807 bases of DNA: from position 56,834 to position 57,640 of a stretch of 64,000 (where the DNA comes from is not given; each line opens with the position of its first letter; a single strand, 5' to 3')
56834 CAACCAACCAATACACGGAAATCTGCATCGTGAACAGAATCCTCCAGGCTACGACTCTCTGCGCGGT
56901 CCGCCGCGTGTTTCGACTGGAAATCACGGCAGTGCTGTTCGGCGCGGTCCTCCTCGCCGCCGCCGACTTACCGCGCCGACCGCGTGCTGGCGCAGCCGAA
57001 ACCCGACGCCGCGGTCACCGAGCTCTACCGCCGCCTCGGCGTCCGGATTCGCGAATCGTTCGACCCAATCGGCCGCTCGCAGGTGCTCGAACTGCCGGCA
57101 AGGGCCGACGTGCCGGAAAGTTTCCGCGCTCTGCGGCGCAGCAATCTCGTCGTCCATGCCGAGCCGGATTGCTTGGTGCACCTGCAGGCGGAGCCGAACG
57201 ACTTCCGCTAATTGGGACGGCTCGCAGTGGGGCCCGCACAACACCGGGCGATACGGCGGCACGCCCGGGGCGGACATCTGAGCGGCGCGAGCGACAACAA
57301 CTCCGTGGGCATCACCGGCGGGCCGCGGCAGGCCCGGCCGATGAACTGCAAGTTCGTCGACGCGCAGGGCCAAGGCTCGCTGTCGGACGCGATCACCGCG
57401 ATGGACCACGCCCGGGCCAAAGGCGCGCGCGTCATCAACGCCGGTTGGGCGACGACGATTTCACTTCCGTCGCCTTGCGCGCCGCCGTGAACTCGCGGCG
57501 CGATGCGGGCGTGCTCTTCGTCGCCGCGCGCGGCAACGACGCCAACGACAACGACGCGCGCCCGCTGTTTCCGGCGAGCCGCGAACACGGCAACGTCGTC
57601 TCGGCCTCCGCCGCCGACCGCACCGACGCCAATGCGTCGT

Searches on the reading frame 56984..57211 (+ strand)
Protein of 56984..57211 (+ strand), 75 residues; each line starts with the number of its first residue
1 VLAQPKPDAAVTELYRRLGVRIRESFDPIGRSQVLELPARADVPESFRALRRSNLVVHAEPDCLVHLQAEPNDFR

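Call 25: search_protein_families(library=pfam, proteins=[window:56984-57211:+], max_evalue=0.01)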
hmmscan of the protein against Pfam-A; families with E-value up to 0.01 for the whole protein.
window:56984-57211:+ (75 aa): 1 family
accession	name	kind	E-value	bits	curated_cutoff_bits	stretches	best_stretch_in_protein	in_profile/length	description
PF22148.1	Fervidolysin_NPro-like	-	2.7e-05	24.9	21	1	7-62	27-81/81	Fervidolysin N-terminal prodomain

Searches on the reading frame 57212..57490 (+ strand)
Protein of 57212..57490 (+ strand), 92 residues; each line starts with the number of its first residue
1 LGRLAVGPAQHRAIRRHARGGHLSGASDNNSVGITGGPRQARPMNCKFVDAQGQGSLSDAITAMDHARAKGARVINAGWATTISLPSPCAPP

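Call 25: search_protein_families(library=pfam, proteins=[window:57212-57490:+], max_evalue=0.01)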
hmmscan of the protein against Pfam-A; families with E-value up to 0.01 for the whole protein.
window:57212-57490:+ (92 aa): 1 family
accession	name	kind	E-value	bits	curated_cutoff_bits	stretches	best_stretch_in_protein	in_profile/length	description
PF00082.27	Peptidase_S8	-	0.0011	18.8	21.8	1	25-81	65-122/288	Subtilase family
